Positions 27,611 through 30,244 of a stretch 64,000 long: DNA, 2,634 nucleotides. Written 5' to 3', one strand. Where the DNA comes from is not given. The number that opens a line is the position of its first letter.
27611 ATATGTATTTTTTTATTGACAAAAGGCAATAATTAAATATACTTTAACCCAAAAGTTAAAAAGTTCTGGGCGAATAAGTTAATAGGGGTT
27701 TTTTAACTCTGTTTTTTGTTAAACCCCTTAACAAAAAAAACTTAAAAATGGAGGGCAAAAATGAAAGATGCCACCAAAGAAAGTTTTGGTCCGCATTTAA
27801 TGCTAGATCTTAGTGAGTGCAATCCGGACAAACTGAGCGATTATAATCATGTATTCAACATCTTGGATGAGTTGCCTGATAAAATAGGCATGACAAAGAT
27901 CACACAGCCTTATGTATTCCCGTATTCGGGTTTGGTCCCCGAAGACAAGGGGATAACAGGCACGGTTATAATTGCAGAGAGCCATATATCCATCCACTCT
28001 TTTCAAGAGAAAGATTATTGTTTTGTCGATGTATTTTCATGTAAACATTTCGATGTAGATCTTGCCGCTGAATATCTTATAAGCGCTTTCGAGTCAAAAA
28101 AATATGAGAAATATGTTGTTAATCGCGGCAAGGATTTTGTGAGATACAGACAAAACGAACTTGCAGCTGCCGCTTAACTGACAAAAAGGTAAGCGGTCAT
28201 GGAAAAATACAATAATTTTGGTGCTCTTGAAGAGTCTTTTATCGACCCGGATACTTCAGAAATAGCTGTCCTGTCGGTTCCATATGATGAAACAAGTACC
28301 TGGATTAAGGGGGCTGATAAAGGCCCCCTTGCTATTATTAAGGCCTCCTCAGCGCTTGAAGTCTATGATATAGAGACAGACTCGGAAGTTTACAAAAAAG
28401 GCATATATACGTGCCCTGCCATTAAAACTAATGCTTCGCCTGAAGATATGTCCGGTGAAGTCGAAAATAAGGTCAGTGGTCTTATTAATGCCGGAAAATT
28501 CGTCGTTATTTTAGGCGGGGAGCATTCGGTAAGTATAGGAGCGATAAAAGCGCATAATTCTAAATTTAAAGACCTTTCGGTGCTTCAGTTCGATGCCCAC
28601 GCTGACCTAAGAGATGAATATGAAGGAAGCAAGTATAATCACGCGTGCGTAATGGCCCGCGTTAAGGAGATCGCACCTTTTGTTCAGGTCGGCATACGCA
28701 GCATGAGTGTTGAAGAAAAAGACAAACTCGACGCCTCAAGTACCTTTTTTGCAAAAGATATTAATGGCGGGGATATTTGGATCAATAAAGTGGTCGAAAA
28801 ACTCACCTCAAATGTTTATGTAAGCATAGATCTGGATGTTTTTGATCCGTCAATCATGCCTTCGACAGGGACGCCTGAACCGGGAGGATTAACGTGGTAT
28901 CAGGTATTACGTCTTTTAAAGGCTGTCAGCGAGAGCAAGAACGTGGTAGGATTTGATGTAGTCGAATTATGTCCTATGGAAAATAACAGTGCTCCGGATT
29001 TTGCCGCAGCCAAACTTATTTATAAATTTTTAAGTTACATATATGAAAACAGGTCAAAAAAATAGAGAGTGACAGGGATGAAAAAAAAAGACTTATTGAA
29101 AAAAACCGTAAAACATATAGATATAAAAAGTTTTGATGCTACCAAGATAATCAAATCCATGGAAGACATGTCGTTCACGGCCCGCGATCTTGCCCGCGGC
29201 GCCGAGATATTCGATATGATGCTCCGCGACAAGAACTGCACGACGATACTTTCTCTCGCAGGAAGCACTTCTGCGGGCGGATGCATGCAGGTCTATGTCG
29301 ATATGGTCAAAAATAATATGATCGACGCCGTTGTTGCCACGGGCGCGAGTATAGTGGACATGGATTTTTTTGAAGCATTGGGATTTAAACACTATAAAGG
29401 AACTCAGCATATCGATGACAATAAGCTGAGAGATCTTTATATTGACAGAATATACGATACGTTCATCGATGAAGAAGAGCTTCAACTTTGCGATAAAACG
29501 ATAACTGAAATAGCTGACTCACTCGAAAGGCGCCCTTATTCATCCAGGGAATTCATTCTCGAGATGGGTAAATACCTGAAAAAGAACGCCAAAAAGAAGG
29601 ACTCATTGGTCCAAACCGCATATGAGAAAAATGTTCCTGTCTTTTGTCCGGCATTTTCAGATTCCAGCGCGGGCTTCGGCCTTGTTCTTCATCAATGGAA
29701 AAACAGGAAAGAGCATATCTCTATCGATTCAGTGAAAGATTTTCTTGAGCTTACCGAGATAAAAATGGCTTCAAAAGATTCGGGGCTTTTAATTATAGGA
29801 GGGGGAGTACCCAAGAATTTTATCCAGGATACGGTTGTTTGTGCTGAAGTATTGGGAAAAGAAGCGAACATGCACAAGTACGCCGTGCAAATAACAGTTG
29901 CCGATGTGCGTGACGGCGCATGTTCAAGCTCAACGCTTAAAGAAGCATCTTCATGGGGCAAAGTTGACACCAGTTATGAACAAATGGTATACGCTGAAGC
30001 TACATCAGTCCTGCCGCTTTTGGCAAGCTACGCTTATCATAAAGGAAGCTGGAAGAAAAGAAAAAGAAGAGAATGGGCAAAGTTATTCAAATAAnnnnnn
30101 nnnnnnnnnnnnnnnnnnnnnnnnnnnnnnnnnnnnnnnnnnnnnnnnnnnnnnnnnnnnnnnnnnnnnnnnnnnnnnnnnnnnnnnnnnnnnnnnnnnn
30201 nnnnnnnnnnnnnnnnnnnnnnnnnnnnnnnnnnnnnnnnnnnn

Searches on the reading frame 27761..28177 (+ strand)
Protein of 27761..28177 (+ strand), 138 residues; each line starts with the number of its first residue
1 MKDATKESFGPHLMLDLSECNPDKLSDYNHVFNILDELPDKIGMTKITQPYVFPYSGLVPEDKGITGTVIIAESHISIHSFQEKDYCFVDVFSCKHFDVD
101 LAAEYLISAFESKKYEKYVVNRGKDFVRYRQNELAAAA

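Call 28: search_protein_families(library=pfam, proteins=[window:27761-28177:+], max_evalue=0.0001)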
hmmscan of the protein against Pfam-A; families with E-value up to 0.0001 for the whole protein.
window:27761-28177:+ (138 aa): 1 family
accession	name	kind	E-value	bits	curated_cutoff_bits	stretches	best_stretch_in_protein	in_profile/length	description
PF02675.21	AdoMet_dc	-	3.4e-29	101.8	25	1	12-123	1-107/107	S-adenosylmethionine decarboxylase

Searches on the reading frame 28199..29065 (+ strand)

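Call 28: search_protein_families(library=pfam, proteins=[window:28199-29065:+], max_evalue=0.0001)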
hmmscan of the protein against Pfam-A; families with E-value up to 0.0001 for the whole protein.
window:28199-29065:+ (288 aa): 1 family
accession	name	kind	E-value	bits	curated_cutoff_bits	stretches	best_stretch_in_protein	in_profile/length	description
PF00491.26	Arginase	-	2e-68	231.3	22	1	21-277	2-277/280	Arginase family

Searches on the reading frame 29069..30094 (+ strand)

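Call 57: search_protein_families(library=pfam, proteins=[window:29069-30094:+], max_evalue=0.0001)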
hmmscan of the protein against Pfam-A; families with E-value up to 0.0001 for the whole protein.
window:29069-30094:+ (341 aa): 1 family
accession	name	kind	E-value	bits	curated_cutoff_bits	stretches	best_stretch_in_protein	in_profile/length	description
PF01916.23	DS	-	1.9e-98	329.8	27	1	27-321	2-287/288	Deoxyhypusine synthase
